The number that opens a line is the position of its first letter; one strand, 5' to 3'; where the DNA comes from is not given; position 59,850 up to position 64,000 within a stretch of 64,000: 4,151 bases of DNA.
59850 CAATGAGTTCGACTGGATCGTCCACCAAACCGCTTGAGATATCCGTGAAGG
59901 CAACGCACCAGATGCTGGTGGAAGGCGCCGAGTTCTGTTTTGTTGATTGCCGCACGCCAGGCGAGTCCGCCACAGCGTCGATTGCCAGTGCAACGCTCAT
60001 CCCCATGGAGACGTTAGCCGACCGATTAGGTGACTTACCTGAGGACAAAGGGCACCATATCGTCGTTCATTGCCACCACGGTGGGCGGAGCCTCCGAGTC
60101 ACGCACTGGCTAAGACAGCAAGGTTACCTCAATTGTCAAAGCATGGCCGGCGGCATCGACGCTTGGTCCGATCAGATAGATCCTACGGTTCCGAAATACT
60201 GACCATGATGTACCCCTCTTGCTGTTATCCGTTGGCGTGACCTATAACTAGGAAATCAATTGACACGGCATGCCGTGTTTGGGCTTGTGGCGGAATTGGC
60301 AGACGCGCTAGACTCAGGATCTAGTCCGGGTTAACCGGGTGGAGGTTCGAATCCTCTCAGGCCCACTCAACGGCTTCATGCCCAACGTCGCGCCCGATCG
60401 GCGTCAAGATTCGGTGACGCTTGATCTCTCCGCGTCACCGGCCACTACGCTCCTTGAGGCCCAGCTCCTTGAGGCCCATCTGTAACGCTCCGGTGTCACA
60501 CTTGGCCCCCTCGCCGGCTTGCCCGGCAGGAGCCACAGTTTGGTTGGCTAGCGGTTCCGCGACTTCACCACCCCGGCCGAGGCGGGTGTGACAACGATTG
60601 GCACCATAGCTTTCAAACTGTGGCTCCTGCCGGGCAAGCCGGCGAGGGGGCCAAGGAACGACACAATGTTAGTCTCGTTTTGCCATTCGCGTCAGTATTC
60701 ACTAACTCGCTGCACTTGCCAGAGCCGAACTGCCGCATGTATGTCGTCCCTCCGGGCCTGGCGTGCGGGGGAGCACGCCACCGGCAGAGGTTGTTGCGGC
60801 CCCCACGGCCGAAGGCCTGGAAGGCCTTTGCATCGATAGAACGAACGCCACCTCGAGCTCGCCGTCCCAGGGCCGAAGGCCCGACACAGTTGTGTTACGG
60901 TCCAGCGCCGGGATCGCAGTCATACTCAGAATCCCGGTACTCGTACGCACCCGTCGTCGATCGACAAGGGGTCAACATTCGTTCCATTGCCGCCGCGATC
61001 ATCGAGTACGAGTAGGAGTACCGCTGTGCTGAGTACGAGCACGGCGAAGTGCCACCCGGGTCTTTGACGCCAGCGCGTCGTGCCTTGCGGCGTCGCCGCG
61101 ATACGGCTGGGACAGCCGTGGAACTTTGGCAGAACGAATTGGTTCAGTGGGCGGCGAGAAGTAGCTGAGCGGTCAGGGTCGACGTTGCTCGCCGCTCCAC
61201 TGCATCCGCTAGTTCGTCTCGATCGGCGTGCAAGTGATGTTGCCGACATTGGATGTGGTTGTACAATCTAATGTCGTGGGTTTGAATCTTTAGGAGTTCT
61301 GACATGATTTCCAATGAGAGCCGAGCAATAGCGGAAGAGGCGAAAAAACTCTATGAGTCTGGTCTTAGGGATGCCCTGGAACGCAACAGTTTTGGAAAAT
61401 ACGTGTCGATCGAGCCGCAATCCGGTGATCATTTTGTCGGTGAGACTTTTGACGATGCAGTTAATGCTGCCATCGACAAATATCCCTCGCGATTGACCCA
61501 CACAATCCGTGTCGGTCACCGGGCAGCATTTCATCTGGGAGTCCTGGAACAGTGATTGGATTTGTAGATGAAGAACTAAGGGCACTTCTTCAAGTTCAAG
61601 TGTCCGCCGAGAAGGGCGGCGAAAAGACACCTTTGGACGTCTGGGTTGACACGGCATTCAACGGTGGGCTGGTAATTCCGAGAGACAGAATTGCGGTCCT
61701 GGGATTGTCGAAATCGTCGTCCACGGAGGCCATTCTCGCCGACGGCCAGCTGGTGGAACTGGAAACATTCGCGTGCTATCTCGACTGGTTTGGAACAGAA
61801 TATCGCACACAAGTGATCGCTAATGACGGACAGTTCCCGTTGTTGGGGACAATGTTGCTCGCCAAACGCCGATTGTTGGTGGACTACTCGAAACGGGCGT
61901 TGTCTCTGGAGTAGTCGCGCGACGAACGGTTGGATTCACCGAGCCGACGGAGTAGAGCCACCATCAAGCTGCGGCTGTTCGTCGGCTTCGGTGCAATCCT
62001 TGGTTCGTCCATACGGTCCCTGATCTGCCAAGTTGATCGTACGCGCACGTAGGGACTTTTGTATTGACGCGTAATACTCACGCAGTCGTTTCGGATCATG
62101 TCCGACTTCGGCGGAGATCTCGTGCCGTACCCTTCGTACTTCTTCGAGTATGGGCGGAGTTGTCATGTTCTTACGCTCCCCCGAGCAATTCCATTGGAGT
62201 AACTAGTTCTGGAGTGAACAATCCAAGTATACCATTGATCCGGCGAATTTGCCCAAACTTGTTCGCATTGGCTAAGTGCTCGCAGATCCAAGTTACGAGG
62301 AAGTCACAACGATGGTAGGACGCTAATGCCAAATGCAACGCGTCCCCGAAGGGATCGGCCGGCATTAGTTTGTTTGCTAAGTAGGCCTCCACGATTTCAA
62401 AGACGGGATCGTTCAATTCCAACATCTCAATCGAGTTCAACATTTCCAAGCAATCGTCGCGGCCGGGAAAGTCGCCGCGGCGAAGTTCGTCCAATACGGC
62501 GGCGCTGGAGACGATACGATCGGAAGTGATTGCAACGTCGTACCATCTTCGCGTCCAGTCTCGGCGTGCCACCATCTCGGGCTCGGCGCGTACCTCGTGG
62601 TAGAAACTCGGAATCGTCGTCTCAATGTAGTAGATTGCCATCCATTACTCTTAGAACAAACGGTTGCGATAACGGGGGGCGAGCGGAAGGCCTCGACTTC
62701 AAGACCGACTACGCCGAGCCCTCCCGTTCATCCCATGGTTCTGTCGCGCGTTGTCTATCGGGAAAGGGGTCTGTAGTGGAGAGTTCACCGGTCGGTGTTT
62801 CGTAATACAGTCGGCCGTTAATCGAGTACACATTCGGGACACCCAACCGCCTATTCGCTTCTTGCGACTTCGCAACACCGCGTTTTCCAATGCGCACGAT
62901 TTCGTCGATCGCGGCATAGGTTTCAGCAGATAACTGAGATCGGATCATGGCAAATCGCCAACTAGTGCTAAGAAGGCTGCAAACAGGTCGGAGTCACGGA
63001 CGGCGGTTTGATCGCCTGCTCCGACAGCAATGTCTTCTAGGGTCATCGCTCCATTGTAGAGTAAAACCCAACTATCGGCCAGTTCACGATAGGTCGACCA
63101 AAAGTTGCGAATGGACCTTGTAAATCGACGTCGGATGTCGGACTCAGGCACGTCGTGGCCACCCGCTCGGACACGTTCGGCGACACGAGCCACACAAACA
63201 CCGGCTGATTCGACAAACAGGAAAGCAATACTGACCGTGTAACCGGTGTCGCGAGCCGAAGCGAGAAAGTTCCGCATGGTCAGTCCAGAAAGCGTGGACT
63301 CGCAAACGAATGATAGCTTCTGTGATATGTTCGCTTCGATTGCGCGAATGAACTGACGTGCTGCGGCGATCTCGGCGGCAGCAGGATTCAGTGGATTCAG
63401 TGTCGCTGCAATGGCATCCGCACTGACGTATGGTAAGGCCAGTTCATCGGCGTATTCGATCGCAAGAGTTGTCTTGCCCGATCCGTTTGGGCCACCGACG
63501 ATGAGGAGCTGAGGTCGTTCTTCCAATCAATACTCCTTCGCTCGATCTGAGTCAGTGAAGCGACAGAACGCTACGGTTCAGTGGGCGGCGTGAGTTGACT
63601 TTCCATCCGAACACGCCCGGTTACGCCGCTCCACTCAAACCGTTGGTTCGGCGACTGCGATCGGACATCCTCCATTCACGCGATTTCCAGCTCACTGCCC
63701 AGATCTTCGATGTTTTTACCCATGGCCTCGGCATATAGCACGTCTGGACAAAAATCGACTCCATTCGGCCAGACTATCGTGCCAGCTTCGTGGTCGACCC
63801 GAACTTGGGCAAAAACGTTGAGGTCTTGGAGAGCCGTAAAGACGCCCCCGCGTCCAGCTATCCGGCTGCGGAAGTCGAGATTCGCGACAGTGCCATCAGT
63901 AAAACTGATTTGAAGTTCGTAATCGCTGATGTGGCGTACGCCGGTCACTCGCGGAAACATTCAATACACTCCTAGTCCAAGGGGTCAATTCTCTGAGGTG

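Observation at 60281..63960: tRNA-Leu-adjacent low-GC islet of coupled small gene pairs (PIN, zeta-like kinase, DUF2442, retropepsin-like) separated by conserved palindromic repeats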

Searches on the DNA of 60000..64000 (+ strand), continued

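Call 45: search_with_rna_model(model_id=R1, sources=[window, L006, L007, L008, L009, L010, L011, L012, L013, L014, L015, L017, L018, L020, L023, L025, L028, L029, L030, L031, L032, L033, L034, L038, L040, L043, L044, L045, L046, L048, L051, L055, L056, L060, L061, L062, L065, L066, L069, L070, L072, L073, L078, L080, L081, L083, L087, L088, L089, L091, L093, L094, L095, L096, L097, L098, L100, L103, L104, L105, L106, L108, L110, L111, L112, L114, L117, L118, L119, L121, L123, L124, L125, L126, L127, L128], max_evalue=0.000001, make_alignment=true)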
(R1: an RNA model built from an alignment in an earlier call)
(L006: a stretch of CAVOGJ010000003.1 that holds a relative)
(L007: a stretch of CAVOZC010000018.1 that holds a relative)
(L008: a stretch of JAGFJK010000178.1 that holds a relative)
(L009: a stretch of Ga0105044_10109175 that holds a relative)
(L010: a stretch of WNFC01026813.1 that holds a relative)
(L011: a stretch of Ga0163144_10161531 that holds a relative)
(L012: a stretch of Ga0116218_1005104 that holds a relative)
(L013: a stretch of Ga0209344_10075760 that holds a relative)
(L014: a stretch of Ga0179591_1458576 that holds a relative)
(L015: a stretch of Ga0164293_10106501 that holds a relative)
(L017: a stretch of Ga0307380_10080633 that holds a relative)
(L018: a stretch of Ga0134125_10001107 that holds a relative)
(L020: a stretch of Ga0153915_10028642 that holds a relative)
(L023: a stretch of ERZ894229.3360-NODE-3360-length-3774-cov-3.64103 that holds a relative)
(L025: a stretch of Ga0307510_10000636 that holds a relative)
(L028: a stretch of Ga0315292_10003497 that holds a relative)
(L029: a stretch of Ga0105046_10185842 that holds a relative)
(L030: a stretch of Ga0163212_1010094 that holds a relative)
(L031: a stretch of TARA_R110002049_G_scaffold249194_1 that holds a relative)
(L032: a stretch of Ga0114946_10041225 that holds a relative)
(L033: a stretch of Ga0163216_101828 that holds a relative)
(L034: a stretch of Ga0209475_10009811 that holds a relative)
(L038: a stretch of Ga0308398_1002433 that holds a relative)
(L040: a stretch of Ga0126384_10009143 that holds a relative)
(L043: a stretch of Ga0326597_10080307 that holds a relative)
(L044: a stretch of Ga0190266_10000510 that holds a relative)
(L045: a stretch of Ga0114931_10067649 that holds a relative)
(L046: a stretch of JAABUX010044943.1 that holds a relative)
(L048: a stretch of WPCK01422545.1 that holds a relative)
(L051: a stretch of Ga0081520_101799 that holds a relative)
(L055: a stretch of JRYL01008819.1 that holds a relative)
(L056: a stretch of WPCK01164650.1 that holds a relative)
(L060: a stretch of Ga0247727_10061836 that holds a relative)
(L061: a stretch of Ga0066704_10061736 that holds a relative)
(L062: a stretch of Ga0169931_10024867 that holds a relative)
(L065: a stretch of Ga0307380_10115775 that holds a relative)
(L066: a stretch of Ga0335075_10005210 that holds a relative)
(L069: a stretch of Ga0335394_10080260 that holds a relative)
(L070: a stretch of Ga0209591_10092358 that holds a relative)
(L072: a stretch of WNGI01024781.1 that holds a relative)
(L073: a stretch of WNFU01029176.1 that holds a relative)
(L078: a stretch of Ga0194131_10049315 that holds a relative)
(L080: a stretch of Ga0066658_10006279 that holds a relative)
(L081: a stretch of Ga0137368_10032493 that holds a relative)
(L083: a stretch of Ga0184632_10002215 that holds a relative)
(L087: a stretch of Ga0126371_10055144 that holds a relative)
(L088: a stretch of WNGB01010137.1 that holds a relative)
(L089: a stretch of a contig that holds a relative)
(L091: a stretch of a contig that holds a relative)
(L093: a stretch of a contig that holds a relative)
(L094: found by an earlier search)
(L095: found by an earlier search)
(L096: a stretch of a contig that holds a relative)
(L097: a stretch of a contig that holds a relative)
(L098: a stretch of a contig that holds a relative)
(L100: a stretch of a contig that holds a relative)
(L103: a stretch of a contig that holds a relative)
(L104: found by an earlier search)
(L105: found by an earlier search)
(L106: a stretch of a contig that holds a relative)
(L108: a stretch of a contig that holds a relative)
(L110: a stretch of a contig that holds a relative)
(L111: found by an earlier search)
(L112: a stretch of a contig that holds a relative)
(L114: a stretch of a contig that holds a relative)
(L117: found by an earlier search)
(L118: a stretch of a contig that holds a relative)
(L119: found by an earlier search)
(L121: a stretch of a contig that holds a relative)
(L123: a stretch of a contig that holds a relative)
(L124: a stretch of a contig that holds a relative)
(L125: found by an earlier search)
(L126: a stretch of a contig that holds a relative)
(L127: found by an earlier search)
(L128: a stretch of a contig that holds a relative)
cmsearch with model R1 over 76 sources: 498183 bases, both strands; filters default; matches with E-value up to 0.000001: 130.
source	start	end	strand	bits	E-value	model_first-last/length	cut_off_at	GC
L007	7123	7223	-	109.5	3.1e-26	1-101/101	no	0.57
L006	5341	5441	+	108.5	5.7e-26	1-101/101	no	0.6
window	63560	63660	+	101.6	3.9e-24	1-101/101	no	0.61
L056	1457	1557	-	100.8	6.5e-24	1-101/101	no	0.65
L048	4156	4256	-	99.8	1.3e-23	1-101/101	no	0.64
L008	4676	4776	+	98.1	3.4e-23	1-101/101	no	0.63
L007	7803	7904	-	86.3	5.2e-20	1-101/101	no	0.63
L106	819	922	-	85.9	6.7e-20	1-101/101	no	0.59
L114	710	791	+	85.3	9.9e-20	8-89/101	no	0.63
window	61126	61226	+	84.5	1.6e-19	1-101/101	no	0.6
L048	5693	5793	-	82.4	5.7e-19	1-101/101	no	0.65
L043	2621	2721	-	81.8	8.5e-19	1-101/101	no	0.61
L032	2532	2634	-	81.6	9.6e-19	1-101/101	no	0.58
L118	1357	1457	-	71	6.8e-16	1-101/101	no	0.59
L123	12814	12915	+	69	2.3e-15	1-101/101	no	0.63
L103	1822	1923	-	69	2.4e-15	1-101/101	no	0.6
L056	759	859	-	67.9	4.5e-15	1-101/101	no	0.6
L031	2593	2695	+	66.8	9e-15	1-101/101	no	0.64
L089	557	658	-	64.1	4.9e-14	1-101/101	no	0.61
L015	150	253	+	64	5.1e-14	1-101/101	no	0.6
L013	1555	1656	-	63.3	7.9e-14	1-101/101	no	0.62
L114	1969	2070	+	63.2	8.5e-14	1-101/101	no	0.61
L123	9979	10080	+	62.3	1.5e-13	1-101/101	no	0.6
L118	1892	1993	-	61.9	1.8e-13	1-101/101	no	0.64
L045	1668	1770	+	61.6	2.3e-13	1-101/101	no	0.6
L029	1254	1354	+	61.3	2.6e-13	1-101/101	no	0.59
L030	790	891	-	61.3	2.7e-13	1-101/101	no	0.59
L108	24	127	-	61.2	3e-13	1-101/101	no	0.6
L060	2917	3018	+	60.6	4.2e-13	1-101/101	no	0.63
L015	1504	1604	+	59.9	6.6e-13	1-101/101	no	0.63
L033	701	802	-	59.7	7.4e-13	1-101/101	no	0.55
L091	330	433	-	59.5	8.3e-13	1-101/101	no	0.56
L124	1567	1668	+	58.9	1.2e-12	1-101/101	no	0.64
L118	2615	2715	-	58.9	1.2e-12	1-101/101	no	0.57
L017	3116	3217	+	58.7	1.3e-12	1-101/101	no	0.57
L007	1548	1649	-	58.6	1.5e-12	1-101/101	no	0.63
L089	1126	1227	-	58.4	1.6e-12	1-101/101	no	0.58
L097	2467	2569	+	58.4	1.7e-12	1-101/101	no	0.6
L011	190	291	+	57.3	3.2e-12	1-101/101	no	0.55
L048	47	149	-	56.2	6.5e-12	1-101/101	no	0.61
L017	2435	2534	+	55.9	7.8e-12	1-101/101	no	0.47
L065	1944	2043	+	55.6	9.1e-12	1-101/101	no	0.56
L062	6373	6472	+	55.6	9.4e-12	1-101/101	no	0.6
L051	206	307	-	55.4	1e-11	1-101/101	no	0.58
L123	3345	3446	+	55.4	1.1e-11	1-101/101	no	0.51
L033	2289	2390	-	55.3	1.1e-11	1-101/101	no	0.51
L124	113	214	+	54.9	1.4e-11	1-101/101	no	0.63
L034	6595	6696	+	54.6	1.7e-11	1-101/101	no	0.54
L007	219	319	-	54.1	2.3e-11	1-101/101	no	0.56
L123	8894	8994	+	53.6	3.2e-11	1-101/101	no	0.58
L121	1468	1570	-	53.4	3.7e-11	1-101/101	no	0.54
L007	6458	6554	-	53.1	4.4e-11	1-101/101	no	0.61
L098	11391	11489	-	53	4.5e-11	1-101/101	no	0.57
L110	2829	2933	-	52.7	5.7e-11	1-101/101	no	0.65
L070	1346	1446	-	52.6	5.9e-11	1-101/101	no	0.54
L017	979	1080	+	52.4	6.7e-11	1-101/101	no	0.57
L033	9279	9379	-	52.3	7.3e-11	1-101/101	no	0.58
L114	3816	3917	+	52.2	7.8e-11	1-101/101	no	0.61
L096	7409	7511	+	51.3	1.3e-10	1-101/101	no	0.64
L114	127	227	+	51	1.6e-10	1-101/101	no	0.61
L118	328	430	-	50.6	2.1e-10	1-101/101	no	0.63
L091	856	958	-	50.5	2.1e-10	1-101/101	no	0.59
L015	769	868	+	50.3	2.5e-10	1-101/101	no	0.54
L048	6335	6435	-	50.2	2.7e-10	1-101/101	no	0.55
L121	11443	11544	-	50.1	2.7e-10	1-101/101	no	0.53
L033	5937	6038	-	50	3e-10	1-101/101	no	0.59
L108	1759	1858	-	49.9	3.1e-10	1-101/101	no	0.51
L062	7033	7133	+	49.8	3.4e-10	1-101/101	no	0.56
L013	346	446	-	49.6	3.9e-10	1-101/101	no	0.54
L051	1484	1583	-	49.6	3.9e-10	1-101/101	no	0.62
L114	4542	4640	+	49.5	4.1e-10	1-101/101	no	0.59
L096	9267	9370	+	49.2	4.8e-10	1-101/101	no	0.61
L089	1726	1828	-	49.2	4.9e-10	1-101/101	no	0.6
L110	130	233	-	49.1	5e-10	1-101/101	no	0.59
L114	1378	1478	+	48.8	6.2e-10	1-101/101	no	0.59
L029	1775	1876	+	48.4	7.9e-10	1-101/101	no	0.6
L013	10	113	-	48.3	8.8e-10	1-101/101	no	0.55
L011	2535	2635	+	48.2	9.2e-10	1-101/101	no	0.54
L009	2169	2270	+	48.2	9.3e-10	1-101/101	no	0.59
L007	2393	2489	-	47.8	1.1e-09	1-101/101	no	0.63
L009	1101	1201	+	47.8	1.2e-09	1-101/101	no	0.52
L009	1695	1795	+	47.4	1.5e-09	1-101/101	no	0.51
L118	771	871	-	47.2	1.6e-09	1-101/101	no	0.49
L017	646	746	+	46.8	2.1e-09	1-101/101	no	0.54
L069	1215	1314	-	45.3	5.4e-09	1-101/101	no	0.5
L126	1697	1796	-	45.3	5.6e-09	1-101/101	no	0.53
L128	5296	5395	-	45.3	5.6e-09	1-101/101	no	0.53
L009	462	562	+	45.1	6e-09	1-101/101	no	0.54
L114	2693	2794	+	45.1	6.1e-09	1-101/101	no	0.65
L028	2144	2244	-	45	6.6e-09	1-101/101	no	0.55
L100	13190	13293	+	44.8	7.6e-09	1-101/101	no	0.54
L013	832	932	-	44.6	8.3e-09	1-101/101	no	0.55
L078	661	757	-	44.4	9.3e-09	1-101/101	no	0.62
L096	8239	8338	+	44.1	1.2e-08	1-101/101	no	0.56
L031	939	1040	+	44.1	1.2e-08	1-101/101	no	0.59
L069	56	158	-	44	1.2e-08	1-101/101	no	0.63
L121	4735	4836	-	43.5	1.7e-08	1-101/101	no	0.6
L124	828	927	+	43.2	2e-08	1-101/101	no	0.58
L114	3117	3218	+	42.9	2.3e-08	1-101/101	no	0.69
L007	727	827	-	42.5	3.1e-08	1-101/101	no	0.53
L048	735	817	-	42.3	3.5e-08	8-89/101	no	0.6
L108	783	885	-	42.2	3.6e-08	1-101/101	no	0.66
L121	3600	3703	-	41.8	4.7e-08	1-101/101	no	0.59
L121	5323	5422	-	41.8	4.9e-08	1-101/101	no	0.57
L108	1145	1247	-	41.6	5.4e-08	1-101/101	no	0.59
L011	1975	2075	+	41.5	5.8e-08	1-101/101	no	0.57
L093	2989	3087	+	41.3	6.5e-08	1-101/101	no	0.63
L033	6643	6744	-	41.1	7.5e-08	1-101/101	no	0.58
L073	3738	3845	+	40.8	9e-08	1-101/101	no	0.59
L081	928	1035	-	40.8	9e-08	1-101/101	no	0.59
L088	10448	10555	+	40.8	9e-08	1-101/101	no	0.59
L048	5064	5171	-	40.3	1.2e-07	1-101/101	no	0.7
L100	12173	12255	+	40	1.5e-07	8-89/101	no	0.47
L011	911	1013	+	39.9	1.6e-07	1-101/101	no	0.61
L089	2257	2358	-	39.9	1.6e-07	1-101/101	no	0.53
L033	7760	7860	-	39.7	1.7e-07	1-101/101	no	0.51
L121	573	676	-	39.7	1.8e-07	1-101/101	no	0.56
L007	7128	7228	+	39.7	1.8e-07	1-101/101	no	0.58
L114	4958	5058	+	39.4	2.1e-07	1-101/101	no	0.59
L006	5336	5436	-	39.3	2.2e-07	1-101/101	no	0.61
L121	2179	2280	-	38.9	2.8e-07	1-101/101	no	0.52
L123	11632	11733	+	38.9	2.9e-07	1-101/101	no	0.61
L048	3390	3497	-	38.7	3.3e-07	1-101/101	no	0.66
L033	3722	3827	-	38.1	4.7e-07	1-101/101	no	0.57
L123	61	161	+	38.1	4.8e-07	1-101/101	no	0.57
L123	5302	5401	+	38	5e-07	1-101/101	no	0.65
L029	175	274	+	37.8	5.8e-07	1-101/101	no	0.5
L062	6006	6107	+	37.7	6e-07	1-101/101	no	0.54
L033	5278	5360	-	36.9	1e-06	8-89/101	no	0.55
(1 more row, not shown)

Alignment A4: 130 matches aligned to the model, 186 columns, each read 5' to 3' on its own strand. Consensus structure (alignment columns), stored with it:
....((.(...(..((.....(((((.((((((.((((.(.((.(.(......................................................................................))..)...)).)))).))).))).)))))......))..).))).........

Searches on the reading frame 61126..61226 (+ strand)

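Call 41: search_protein_families(library=ncbifam, proteins=[L114:5687-7030:+, L112:2106-2951:-], max_evalue=0.00001)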
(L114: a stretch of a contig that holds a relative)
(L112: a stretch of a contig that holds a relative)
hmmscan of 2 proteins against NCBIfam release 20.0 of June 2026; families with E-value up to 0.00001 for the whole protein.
L114:5687-7030:+ (447 aa): 11 families
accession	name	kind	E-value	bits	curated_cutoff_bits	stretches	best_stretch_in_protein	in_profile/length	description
TIGR02249.1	integrase_gron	subfamily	3.1e-128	427.6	265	1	125-439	3-315/315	integron integrase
NF011946.0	PRK15417.1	equivalog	5e-86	288.9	435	1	123-440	16-331/337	integron integrase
NF040815.2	recomb_XerA_Arch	equivalog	5.1e-49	167.2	220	2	357-428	187-258/263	site-specific tyrosine recombinase/integron integrase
TIGR02224.1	recomb_XerC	equivalog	1e-43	149.8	335.15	2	360-427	213-280/295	tyrosine recombinase XerC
TIGR02225.1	recomb_XerD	equivalog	3.3e-41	141.5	329.6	2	358-428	208-278/290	site-specific tyrosine recombinase XerD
NF001399.0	PRK00283.1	subfamily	9e-40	136.8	279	1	132-427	18-286/300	tyrosine recombinase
NF002331.0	PRK01287.1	subfamily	1.6e-28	99.8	371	2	361-430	248-318/365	site-specific tyrosine recombinase XerC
NF003462.0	PRK05084.1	equivalog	2.8e-19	69.1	267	2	380-427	300-347/360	tyrosine recombinase XerS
NF007370.0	PRK09870.1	subfamily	8.9e-10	38.5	221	1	373-425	128-180/200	tyrosine-type DNA invertase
NF040693.1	recomb_GmtY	equivalog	1.8e-09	37.3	340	1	383-429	391-437/441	gamma-mobile-trio recombinase GmtY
NF007371.0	PRK09871.1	subfamily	5.9e-09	35.7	222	1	370-425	120-175/198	tyrosine-type DNA invertase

L112:2106-2951:- (282 aa): 12 families
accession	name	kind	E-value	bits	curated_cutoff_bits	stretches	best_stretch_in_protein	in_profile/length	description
NF040815.2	recomb_XerA_Arch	equivalog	1.3e-49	169.2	220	1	6-270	3-257/263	site-specific tyrosine recombinase/integron integrase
TIGR02249.1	integrase_gron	subfamily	1.9e-47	162.1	265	2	4-180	3-180/315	integron integrase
TIGR02225.1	recomb_XerD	equivalog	4.8e-44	150.8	329.6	1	12-270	9-277/290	site-specific tyrosine recombinase XerD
TIGR02224.1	recomb_XerC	equivalog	1e-40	140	335.15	1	14-270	12-280/295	tyrosine recombinase XerC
NF001399.0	PRK00283.1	subfamily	3.7e-39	134.8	279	1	14-269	21-285/300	tyrosine recombinase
NF011946.0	PRK15417.1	equivalog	4.4e-28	98.4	435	2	4-192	18-207/337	integron integrase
NF002331.0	PRK01287.1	subfamily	4.8e-26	91.6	371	1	109-268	153-313/365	site-specific tyrosine recombinase XerC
NF003462.0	PRK05084.1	equivalog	1.2e-20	73.5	267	1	124-274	203-351/360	tyrosine recombinase XerS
NF007370.0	PRK09870.1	subfamily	1.3e-14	54.3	221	1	101-265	13-177/200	tyrosine-type DNA invertase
NF007371.0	PRK09871.1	subfamily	3.7e-11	42.9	222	1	113-264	23-171/198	tyrosine-type DNA invertase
NF040693.1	recomb_GmtY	equivalog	3.9e-08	33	340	1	210-269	375-434/441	gamma-mobile-trio recombinase GmtY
NF007246.0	PRK09692.1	domain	5.7e-06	25.2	434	1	109-255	226-363/413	integrase domain-containing protein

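Call 57: search_protein_families(library=pfam, proteins=[L114:7129-8427:-, L114:9086-11221:+, L114:11266-12570:-, L114:5113-5481:-, L114:4643-4957:-, L114:4191-4526:-, L114:3931-4194:-, L114:3262-3690:-, L114:2194-2679:-], max_evalue=0.001)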
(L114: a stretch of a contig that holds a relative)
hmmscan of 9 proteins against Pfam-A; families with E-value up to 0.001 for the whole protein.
L114:7129-8427:- (432 aa): 1 family
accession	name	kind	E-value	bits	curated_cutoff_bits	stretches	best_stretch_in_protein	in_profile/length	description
PF00162.24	PGK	-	3.4e-147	490.8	27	1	41-420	1-378/379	Phosphoglycerate kinase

L114:9086-11221:+ (711 aa): 1 family
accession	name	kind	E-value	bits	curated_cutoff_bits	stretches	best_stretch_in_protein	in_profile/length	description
PF07643.16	DUF1598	-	1.4e-24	86.6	25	1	418-502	1-84/84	Protein of unknown function (DUF1598)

L114:11266-12570:- (434 aa): 1 family
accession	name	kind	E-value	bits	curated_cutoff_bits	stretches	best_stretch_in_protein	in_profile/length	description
PF02424.20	ApbE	-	2.3e-68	231.1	25.6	1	138-397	15-265/266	ApbE family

L114:5113-5481:- (122 aa): 0 families

L114:4643-4957:- (104 aa): 0 families

L114:4191-4526:- (111 aa): 0 families

L114:3931-4194:- (87 aa): 0 families

L114:3262-3690:- (142 aa): 0 families

L114:2194-2679:- (161 aa): 1 family
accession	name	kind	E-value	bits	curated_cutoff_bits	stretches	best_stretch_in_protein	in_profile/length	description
PF01850.27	PIN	-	4.1e-05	24.6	23.6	1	5-120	2-111/120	PIN domain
